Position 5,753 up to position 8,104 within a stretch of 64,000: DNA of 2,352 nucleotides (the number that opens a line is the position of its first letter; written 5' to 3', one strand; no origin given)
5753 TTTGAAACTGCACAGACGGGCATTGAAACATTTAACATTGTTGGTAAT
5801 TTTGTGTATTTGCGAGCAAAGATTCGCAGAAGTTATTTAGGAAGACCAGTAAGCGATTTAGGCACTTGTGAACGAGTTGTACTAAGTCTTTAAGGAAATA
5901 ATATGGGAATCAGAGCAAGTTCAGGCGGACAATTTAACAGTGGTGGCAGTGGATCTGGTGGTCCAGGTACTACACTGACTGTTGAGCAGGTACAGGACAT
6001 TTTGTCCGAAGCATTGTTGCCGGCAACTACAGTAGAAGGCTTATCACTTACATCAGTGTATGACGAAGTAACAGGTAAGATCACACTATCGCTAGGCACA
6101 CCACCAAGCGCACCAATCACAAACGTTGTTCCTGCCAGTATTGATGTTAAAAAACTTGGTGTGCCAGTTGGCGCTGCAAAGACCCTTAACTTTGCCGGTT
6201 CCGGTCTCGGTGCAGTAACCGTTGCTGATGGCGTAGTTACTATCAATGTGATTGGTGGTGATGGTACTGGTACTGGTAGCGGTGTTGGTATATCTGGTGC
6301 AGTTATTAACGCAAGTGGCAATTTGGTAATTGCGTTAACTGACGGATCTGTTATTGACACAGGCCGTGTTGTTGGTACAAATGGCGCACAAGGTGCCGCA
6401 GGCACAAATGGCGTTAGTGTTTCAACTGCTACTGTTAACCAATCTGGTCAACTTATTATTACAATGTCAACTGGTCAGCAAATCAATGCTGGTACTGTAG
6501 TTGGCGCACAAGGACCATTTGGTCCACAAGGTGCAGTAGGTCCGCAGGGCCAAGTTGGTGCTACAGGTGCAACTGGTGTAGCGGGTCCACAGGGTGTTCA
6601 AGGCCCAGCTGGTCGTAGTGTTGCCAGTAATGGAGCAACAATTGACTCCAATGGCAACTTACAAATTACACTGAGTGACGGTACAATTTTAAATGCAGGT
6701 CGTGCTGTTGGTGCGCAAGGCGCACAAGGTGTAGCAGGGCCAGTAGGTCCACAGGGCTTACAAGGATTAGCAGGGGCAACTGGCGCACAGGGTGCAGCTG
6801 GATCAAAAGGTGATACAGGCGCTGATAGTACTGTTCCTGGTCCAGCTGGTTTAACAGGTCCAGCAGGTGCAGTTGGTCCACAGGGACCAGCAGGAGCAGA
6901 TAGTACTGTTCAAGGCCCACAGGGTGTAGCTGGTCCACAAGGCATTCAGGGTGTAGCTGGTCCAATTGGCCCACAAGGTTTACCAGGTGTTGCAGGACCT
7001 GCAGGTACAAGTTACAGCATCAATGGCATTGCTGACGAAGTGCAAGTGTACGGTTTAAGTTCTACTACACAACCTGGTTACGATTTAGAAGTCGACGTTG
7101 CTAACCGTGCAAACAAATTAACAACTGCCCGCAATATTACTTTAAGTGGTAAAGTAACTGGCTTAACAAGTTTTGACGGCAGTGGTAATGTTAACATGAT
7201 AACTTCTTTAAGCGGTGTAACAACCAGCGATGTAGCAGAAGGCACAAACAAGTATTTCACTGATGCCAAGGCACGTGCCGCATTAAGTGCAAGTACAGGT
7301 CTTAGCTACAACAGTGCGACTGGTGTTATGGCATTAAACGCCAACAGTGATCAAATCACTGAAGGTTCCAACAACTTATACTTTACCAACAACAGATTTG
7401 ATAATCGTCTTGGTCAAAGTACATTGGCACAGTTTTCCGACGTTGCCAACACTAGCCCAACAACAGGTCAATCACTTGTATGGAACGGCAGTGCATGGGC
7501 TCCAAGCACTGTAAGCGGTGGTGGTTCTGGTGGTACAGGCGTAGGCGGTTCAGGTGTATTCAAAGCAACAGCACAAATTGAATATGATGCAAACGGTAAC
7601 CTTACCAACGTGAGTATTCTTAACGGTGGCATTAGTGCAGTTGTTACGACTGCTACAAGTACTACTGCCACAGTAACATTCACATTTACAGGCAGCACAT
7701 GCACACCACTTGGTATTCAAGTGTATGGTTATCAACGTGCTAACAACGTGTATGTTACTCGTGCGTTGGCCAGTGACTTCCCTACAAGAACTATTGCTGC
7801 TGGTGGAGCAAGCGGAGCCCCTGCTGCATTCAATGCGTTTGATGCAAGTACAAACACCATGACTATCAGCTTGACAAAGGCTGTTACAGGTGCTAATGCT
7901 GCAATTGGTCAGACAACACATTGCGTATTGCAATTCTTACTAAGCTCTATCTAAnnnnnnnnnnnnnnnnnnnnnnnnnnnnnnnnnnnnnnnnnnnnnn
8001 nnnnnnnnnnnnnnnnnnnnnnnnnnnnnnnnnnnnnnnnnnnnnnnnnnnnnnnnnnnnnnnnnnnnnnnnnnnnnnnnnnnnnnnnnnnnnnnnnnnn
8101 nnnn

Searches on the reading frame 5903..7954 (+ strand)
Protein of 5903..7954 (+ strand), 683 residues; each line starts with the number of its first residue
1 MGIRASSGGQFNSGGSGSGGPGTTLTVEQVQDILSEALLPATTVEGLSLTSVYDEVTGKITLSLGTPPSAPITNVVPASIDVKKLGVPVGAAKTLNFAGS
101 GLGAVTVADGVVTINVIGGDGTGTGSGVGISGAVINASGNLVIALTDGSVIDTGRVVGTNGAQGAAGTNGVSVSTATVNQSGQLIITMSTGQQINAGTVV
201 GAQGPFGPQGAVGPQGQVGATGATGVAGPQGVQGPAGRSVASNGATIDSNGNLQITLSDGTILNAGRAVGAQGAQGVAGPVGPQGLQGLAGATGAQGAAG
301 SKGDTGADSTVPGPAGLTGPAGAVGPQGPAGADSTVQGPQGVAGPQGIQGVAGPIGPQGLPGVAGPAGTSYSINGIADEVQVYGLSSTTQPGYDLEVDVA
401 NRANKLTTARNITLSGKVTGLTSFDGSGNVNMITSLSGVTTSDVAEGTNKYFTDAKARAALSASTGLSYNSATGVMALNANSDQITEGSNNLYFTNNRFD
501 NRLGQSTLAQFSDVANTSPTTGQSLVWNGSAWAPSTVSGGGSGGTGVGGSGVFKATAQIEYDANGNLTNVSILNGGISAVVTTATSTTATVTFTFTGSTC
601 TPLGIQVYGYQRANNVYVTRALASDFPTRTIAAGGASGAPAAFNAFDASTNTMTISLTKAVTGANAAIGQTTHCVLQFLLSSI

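Call 12: search_protein_families(library=pfam, proteins=[window:5903-7954:+], max_evalue=0.001)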
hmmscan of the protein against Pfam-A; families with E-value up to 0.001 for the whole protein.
window:5903-7954:+ (683 aa): 1 family
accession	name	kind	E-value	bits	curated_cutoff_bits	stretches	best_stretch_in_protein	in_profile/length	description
PF01391.23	Collagen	-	1.5e-12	47.5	27.2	3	313-368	1-58/60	Collagen triple helix repeat (20 copies)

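Call 42: search_protein_families(library=phrogs, proteins=[window:5903-7954:+], max_evalue=0.001)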
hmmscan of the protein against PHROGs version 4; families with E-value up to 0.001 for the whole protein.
window:5903-7954:+ (683 aa): 28 families (the best 25 are shown)
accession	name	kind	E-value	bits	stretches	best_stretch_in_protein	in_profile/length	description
phrog_819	-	tail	4.9e-27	95.5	1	158-595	505-948/1024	tail protein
phrog_5073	-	tail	9.2e-26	91.9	2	268-483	259-382/519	tail fiber protein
phrog_6320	-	tail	1e-19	71.8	2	269-368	100-200/745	tail fiber protein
phrog_366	-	tail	2.8e-18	67.6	3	309-370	308-371/474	tail fiber protein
phrog_1806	-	tail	1e-14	55.5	2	270-369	130-222/276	collagen like minor tail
phrog_22681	-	DNA, RNA and nucleotide metabolism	1.1e-14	55.7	2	251-308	93-152/157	DNA polymerase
phrog_1658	-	unknown function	2.6e-13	51.3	3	308-425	41-159/239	-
phrog_8745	-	tail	1.1e-12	47.1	2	270-581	1407-1716/1803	tail fiber protein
phrog_10972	-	tail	1.2e-12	49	2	169-238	124-194/343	tail fiber protein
phrog_18350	-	tail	2.2e-11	44.9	2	146-242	100-198/253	tail fiber protein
phrog_38806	-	unknown function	3.1e-09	37.6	1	313-403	88-177/285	-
phrog_32123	-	unknown function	3.6e-08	33.2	1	269-333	241-307/532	-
phrog_3420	-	unknown function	5.5e-08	31.8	1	113-467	113-463/929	-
phrog_38766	-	head and packaging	8.2e-08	32.2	1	268-360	83-176/478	virion structural protein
phrog_29268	-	unknown function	1.7e-07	30.8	1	196-312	428-541/653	-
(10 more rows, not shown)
